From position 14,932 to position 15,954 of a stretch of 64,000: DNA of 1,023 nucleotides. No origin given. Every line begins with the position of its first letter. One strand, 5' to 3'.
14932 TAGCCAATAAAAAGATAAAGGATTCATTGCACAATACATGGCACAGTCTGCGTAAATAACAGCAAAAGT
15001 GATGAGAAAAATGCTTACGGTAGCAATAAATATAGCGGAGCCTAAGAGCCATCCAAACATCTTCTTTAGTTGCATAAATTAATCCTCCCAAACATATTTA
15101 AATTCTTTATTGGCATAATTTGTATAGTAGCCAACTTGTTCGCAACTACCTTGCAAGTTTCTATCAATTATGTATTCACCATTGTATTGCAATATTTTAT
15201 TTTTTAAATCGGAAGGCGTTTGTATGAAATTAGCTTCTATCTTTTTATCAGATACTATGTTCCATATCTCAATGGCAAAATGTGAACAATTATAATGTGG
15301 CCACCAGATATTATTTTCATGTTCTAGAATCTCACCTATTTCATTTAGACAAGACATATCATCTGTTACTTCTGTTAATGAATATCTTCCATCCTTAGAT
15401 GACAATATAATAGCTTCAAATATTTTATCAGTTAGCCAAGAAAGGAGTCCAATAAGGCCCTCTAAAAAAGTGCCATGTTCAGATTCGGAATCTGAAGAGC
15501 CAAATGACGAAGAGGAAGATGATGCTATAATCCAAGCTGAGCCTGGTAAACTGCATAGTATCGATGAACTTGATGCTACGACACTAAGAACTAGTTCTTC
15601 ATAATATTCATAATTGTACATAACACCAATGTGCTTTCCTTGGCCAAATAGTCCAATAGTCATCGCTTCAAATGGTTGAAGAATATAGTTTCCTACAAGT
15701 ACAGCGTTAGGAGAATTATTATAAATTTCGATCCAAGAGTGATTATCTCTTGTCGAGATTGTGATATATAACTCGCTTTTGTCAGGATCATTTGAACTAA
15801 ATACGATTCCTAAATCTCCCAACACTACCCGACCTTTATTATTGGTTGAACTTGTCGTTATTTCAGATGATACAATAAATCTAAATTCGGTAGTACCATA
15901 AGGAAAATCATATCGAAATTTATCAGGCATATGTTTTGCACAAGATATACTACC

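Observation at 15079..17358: One exported protein carries two different papain-fold-like catalytic motif sets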

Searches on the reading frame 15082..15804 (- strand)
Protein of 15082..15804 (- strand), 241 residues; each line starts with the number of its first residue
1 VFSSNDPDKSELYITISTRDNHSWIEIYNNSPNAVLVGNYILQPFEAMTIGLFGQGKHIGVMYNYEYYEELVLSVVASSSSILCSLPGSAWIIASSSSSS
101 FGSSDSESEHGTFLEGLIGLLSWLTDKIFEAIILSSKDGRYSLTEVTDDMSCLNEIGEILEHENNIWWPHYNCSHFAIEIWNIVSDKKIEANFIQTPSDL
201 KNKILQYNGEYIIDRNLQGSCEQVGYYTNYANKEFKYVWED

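Call 46: predict_structure(alignment_id=A3)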
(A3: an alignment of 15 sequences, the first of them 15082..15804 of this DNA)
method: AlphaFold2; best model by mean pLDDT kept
length: 241 residues; sequences in the alignment: 15
mean_pLDDT: 77.2   pTM: 0.75
mean pLDDT of the five models: 77.2, 76.9, 75.7, 74.5, 74.1
residues with pLDDT >= 90: 115; 70-90: 61; 50-70: 25; < 50: 40
segments of 3 or more residues with pLDDT < 50: 81-117, 127-129
pLDDT, mean of each block of 10 residues (from residue 1): 68 94 94 94 93 79 92 74 32 26 32 46 52 74 94 96 83 95 96 93 93 89 85 84 56
secondary structure, 60 per line:
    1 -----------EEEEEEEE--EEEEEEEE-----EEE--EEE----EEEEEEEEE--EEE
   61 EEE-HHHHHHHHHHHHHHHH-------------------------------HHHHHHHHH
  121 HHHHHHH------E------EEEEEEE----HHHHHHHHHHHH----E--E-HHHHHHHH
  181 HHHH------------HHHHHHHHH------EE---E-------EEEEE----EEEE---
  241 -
elements in order: E12-19 E22-29 E35-37 E40-42 E47-55 E58-63 H65-80 H112-127 E141-147 H152-163 H173-184 H197-205 E225-229 E234-237
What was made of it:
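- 15082..15798 (-): C-terminal His/Cys module, aa 527-765. It belongs to a large unannotated family of secreted proteins. Core pLDDT above 90 (call 46).
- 15739..15741 (-): His546 codon. First residue of strand 22-29 of the module model (call 46).
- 15718..15720 (-): Asn553 codon. Invariant, role unknown. It sits at the far end of the His strand (call 46), so it is unlikely to orient the His.
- The Cys starts a helix and the His starts a strand, in a core with pLDDT above 90 (call 46). A nucleophile at a helix N-terminus plus a His at the start of a strand is the papain-like arrangement (call 46).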

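Call 48: fold_search(model_id=the predicted structure, library=pdb)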
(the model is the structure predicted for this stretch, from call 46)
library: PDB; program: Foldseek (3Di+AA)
matches with E <= 10: 693; with E <= 0.001: 0
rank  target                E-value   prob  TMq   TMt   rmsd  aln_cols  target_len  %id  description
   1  3sdk_R                4.1e-02  0.16  0.20  0.20  13.4       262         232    8  Structure of yeast 20S open-gate proteasome with Compound 34 (released 2012-06-13)
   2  8t08_E                6.6e-02  0.12  0.19  0.19  13.9       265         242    8  Preholo-Proteasome from Pre1-1 Pre4-1 Double Mutant (released 2023-09-06)
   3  7ls5_S                1.2e-01  0.14  0.22  0.22  13.0       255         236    9  Cryo-EM structure of the Pre3-1 20S proteasome core particle (released 2021-04-14)
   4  9aw5_R                1.5e-01  0.11  0.21  0.20  14.0       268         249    8  Yeast 20S proteasome soaked with MA9 fraction E/F (released 2025-03-19)
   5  9bv1_K                1.7e-01  0.10  0.20  0.20  12.9       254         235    7  M2A Midnolin-Proteasome (translocating) (released 2025-06-11)
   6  9f9t_E                1.9e-01  0.14  0.23  0.23  12.7       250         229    7  CryoEM structure of native Trypanosoma cruzi apo proteasome 20S subunit (released 2024-12-25)
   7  1g0u_D                1.9e-01  0.14  0.23  0.24  12.7       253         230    8  A GATED CHANNEL INTO THE PROTEASOME CORE PARTICLE (released 2000-11-06)
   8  9mbp_K                1.9e-01  0.11  0.21  0.21  12.8       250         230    6  Substrate-engaged human 26S proteasome bound to midnolin with RPT1 at top of spiral staircase (released 2026-03-25)
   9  3sdk_D                2.0e-01  0.10  0.20  0.21  13.0       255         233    8  Structure of yeast 20S open-gate proteasome with Compound 34 (released 2012-06-13)
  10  8t0m_E                2.5e-01  0.11  0.22  0.23  12.9       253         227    9  Proteasome 20S core particle from Pre1-1 Pre4-1 Double mutant (released 2023-09-06)
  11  3une_G                2.8e-01  0.12  0.22  0.21  12.6       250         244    6  Mouse constitutive 20S proteasome (released 2012-02-29)
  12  9aw5_D                3.0e-01  0.12  0.24  0.24  12.8       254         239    7  Yeast 20S proteasome soaked with MA9 fraction E/F (released 2025-03-19)
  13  6tcz_D                3.0e-01  0.09  0.21  0.21  13.1       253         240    8  Leishmania tarentolae proteasome 20S subunit complexed with LXE408 (released 2020-08-26)
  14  7ls5_C                3.2e-01  0.09  0.22  0.22  12.2       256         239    7  Cryo-EM structure of the Pre3-1 20S proteasome core particle (released 2021-04-14)
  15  3sdi_R                3.2e-01  0.08  0.20  0.21  12.9       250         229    8  Structure of yeast 20S open-gate proteasome with Compound 20 (released 2012-06-13)
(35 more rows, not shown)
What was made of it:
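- On PPPDE / Peptidase_C97 (PF05903): The best hit overall has E 0.04 and TM 0.2 and is a proteasome subunit (call 48).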

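Call 49: search_protein_representatives(alignment_id=A4)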
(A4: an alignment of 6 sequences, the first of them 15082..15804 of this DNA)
Query: 6 sequences, 215 profile positions. Proteins with E-value up to 0.001 (for the whole library): 814; up to 1e-10: 466; up to 1e-30: 10. The best 150 are listed.
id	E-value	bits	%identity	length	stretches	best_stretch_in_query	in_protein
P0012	2.8e-84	298.1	-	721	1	1-214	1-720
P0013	1.0e-77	276.6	-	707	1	1-214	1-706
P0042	3.9e-48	180.0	-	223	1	1-213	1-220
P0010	4.4e-46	173.3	-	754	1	24-211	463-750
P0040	7.1e-43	162.8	-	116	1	115-214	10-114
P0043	1.2e-42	162.1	-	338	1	25-211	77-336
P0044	2.3e-39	151.3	-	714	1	24-213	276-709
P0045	1.4e-32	129.1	-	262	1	41-211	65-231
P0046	3.7e-32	127.7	-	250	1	40-214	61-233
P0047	4.6e-31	124.2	-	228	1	35-213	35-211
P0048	1.8e-30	122.3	-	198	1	2-182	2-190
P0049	8.7e-30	120.0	-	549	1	35-207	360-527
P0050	3.4e-29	118.1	-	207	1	42-210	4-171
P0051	3.6e-29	118.0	-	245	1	43-211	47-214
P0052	4.5e-29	117.7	-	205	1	40-213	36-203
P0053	1.9e-28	115.7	-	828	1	31-212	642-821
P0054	3.7e-28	114.7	-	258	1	37-211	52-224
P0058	1.1e-27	113.1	-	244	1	31-211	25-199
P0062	2.3e-27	112.1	-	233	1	43-211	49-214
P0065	7.7e-27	110.4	-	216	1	26-211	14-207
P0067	3.3e-26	108.3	-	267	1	43-211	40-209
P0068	7.9e-26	107.1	-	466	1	50-197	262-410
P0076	4.6e-25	104.6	-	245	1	42-211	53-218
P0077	5.3e-25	104.4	-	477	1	41-211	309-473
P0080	1.2e-24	103.2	-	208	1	35-212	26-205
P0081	1.4e-24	103.0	-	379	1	42-211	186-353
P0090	8.5e-24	100.4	-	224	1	32-206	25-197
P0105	7.9e-23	97.3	-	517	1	41-196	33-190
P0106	9.7e-23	97.0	-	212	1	10-206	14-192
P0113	2.5e-22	95.6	-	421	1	35-210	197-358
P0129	3.1e-21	92.1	-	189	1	38-194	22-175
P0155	4.0e-20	88.4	-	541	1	42-211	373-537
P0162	6.3e-20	87.8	-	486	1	3-210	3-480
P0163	6.3e-20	87.8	-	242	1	51-191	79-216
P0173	1.7e-19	86.3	-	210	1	44-197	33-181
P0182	3.0e-19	85.6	-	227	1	36-213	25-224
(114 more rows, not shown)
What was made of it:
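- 15082..15798 (-): 814 clusters at 50% identity match at E <= 1e-3 (call 49).
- Tried and rejected: The exhaustive HMM search (call 49) was needed to reveal the family.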

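Call 51: search_protein_families(library=pfam, alignment_id=A5, max_evalue=1)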
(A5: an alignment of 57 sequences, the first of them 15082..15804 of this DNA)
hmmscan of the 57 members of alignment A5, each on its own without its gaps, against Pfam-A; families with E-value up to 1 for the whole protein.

A. member 1, window:15082-15804:- (241 aa): 1 family
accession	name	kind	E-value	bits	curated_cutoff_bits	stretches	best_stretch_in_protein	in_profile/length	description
PF00932.25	LTD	-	0.055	14.3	34.3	1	21-46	22-46/109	Lamin Tail Domain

B. families by the number of members that match (of 57 scanned): 37 families (the first 25 are shown)
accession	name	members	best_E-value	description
PF00932.25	LTD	6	0.0038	Lamin Tail Domain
PF05903.20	Peptidase_C97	4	0.00094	PPPDE putative peptidase domain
PF20205.3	DUF6567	1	0.0047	Family of unknown function (DUF6567)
PF16085.10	Phage_holin_3_5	1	0.0071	Bacteriophage holin Hol, superfamily III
PF25275.1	Golvesin_C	1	0.0086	Golvesin C-terminal domain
PF14902.11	DUF4494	1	0.009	Domain of unknown function (DUF4494)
PF07218.16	RAP1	1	0.016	Rhoptry-associated protein 1 (RAP-1)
PF19524.4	DUF6054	1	0.018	Family of unknown function (DUF6054)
PF14478.12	DUF4430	1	0.019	Domain of unknown function (DUF4430)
PF03032.20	FSAP_sig_propep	1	0.027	Frog skin active peptide family signal and propeptide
PF22696.2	Putative_PNPOx_2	1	0.036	Pyridoxamine 5'-phosphate oxidase-like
PF07887.16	Calmodulin_bind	1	0.037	Calmodulin binding protein-like N-terminal domain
PF22598.2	CdsD_PD2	1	0.043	CdsD, periplasmic PD2 domain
PF13464.11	RodZ_C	1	0.046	RodZ C-terminal domain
PF04970.19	LRAT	1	0.056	Lecithin retinol acyltransferase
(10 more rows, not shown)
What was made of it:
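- Six of 57 members also give weak Lamin-tail-domain hits on the His hairpin, so short motif matches in this module can mislead (call 51).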

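Call 52: search_solved_structures(query=A5, max_evalue=10, show_alignments=5)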
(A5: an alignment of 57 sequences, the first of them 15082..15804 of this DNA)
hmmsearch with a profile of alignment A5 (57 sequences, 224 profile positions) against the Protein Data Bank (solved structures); distinct sequences matched with E-value up to 10: 1.
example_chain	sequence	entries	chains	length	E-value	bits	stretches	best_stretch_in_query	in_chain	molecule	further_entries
6gzx_X3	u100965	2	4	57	0.17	14.5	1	48-71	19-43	Ribosome hibernation promoting factor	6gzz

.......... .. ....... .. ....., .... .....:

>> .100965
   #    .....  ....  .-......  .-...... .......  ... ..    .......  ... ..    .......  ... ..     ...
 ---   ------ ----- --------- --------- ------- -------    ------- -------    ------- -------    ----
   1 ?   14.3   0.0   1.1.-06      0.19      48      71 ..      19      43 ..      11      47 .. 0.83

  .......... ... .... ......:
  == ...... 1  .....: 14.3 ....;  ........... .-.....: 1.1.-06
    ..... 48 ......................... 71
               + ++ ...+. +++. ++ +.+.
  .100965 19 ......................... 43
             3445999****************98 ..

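Call 53: list_cluster_members(proteins=[P0045, P0046, P0047, P0051, P0054, P0058, P0062, P0067, P0076, P0090])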
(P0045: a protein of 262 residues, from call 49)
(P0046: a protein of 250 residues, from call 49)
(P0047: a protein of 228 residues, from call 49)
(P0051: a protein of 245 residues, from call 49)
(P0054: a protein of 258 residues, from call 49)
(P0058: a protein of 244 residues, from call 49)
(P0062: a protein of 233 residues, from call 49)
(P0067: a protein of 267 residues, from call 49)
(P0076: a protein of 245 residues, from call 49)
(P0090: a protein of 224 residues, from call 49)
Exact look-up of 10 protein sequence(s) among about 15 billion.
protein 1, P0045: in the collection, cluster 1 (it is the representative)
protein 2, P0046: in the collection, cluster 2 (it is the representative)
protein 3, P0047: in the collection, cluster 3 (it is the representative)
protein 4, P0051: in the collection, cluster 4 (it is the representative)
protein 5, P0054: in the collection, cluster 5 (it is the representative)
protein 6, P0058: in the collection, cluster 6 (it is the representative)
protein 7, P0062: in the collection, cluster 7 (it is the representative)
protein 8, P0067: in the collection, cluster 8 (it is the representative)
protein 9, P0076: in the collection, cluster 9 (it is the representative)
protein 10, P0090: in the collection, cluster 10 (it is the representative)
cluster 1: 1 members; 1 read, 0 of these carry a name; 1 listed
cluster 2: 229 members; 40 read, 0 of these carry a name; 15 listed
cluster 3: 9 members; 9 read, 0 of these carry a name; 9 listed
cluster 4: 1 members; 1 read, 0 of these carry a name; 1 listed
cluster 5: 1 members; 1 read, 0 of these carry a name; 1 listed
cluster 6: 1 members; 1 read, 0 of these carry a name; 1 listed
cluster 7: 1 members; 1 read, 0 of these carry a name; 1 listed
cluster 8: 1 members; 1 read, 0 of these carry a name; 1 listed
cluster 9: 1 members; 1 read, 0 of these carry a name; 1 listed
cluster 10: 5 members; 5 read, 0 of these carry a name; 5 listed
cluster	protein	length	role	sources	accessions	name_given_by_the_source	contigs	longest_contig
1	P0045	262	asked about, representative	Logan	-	-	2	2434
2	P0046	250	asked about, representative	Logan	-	-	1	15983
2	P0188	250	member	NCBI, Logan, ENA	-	-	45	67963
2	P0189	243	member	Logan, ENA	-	-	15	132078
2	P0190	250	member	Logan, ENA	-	-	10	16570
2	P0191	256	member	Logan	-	-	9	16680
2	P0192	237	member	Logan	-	-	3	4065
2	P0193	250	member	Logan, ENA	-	-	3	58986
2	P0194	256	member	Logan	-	-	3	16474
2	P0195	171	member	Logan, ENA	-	-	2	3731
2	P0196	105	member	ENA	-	-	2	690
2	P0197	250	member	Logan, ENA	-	-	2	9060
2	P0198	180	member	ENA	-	-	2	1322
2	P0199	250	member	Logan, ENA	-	-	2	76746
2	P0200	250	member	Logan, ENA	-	-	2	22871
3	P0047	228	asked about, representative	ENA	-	-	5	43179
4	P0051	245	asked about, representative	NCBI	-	-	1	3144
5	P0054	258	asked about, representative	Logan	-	-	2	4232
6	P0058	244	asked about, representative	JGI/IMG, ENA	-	-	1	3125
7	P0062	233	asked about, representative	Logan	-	-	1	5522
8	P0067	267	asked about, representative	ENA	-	-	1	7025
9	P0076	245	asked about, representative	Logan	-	-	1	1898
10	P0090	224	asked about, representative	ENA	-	-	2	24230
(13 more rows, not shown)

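Call 54: find_homologous_proteins(query=A5, max_evalue=0.1)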
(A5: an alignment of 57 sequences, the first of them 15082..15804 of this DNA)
Query A5 (57 sequences) (241 aa, profile of the alignment): 3 proteins with E <= 0.1 among 6537 candidates.
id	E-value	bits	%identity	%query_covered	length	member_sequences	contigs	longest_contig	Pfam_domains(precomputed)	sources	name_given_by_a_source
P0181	3.3e-59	218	32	34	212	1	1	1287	-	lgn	-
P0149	3.4e-53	198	31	20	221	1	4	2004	-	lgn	-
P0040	1.4e-18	85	99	46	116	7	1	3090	-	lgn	-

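Call 62: search_protein_families(library=pfam, proteins=[P0044, P0053, P0049, P0155, P0105, P0162, P0077, P0068, P0113, P0081], max_evalue=0.01)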
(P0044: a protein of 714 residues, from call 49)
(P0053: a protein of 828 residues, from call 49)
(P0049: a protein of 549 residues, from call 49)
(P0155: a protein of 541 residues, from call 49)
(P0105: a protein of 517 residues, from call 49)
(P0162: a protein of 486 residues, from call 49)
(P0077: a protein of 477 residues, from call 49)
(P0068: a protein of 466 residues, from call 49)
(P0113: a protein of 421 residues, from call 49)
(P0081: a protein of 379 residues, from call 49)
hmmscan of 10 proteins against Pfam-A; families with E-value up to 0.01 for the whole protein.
P0044 (714 aa): 1 family
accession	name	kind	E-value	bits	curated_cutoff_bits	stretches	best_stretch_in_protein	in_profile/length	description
PF14200.12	RicinB_lectin_2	-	9.3e-20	71.6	25.6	2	304-381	9-89/89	Ricin-type beta-trefoil lectin domain-like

P0053 (828 aa): 2 families
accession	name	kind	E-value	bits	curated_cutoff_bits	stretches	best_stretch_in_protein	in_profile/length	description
PF14200.12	RicinB_lectin_2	-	6.2e-20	72.1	25.6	2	422-491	12-84/89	Ricin-type beta-trefoil lectin domain-like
PF00652.28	Ricin_B_lectin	-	1.2e-06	29.2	29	1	427-544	5-115/126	Ricin-type beta-trefoil lectin domain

P0049 (549 aa): 3 families
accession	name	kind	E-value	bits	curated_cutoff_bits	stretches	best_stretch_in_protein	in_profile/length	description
PF14200.12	RicinB_lectin_2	-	1.1e-40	138.7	25.6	4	192-287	1-87/89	Ricin-type beta-trefoil lectin domain-like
PF00652.28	Ricin_B_lectin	-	1.9e-15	57.6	29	2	50-196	3-126/126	Ricin-type beta-trefoil lectin domain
PF24208.1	Beta-tre_PLH30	-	1.5e-05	25.5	27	1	50-160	1-106/130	Endo-acting ulvan lyase beta-trefoil domain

P0155 (541 aa): 3 families
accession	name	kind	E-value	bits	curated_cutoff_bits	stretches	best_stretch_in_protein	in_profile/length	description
PF02368.24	Big_2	-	4.9e-16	58.9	22.8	2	44-115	4-74/79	Bacterial Ig-like domain (group 2)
PF14200.12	RicinB_lectin_2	-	1.4e-05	26.2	25.6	0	149-204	27-80/89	Ricin-type beta-trefoil lectin domain-like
PF25354.1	Ig_NUP210_16th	-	0.00045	20.1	27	1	77-105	31-59/72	NUP210-like, Ig-like domain 16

P0105 (517 aa): 1 family
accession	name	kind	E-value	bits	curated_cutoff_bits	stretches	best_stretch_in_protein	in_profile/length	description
PF25490.1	DUF7910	-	2.1e-06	28.3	35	0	277-366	11-93/140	Domain of unknown function (DUF7910)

P0162 (486 aa): 1 family
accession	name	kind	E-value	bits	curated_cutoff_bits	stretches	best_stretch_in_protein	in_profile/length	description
PF13365.12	Trypsin_2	-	0.0027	18.9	27.6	0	129-282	1-144/144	Trypsin-like peptidase domain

P0077 (477 aa): 1 family
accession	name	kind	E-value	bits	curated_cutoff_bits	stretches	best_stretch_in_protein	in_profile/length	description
PF02368.24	Big_2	-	0.0012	19.1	22.8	1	225-289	7-69/79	Bacterial Ig-like domain (group 2)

P0068 (466 aa): 0 families

P0113 (421 aa): 0 families

P0081 (379 aa): 2 families
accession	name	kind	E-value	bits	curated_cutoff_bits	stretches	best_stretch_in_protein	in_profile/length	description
PF14200.12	RicinB_lectin_2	-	2.8e-10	41.2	25.6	1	40-98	12-70/89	Ricin-type beta-trefoil lectin domain-like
PF00652.28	Ricin_B_lectin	-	0.0017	18.9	29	1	45-93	5-51/126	Ricin-type beta-trefoil lectin domain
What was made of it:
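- Other family members are fused to ricin-type lectin and Big_2 domains, as expected for secreted enzymes (call 62).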
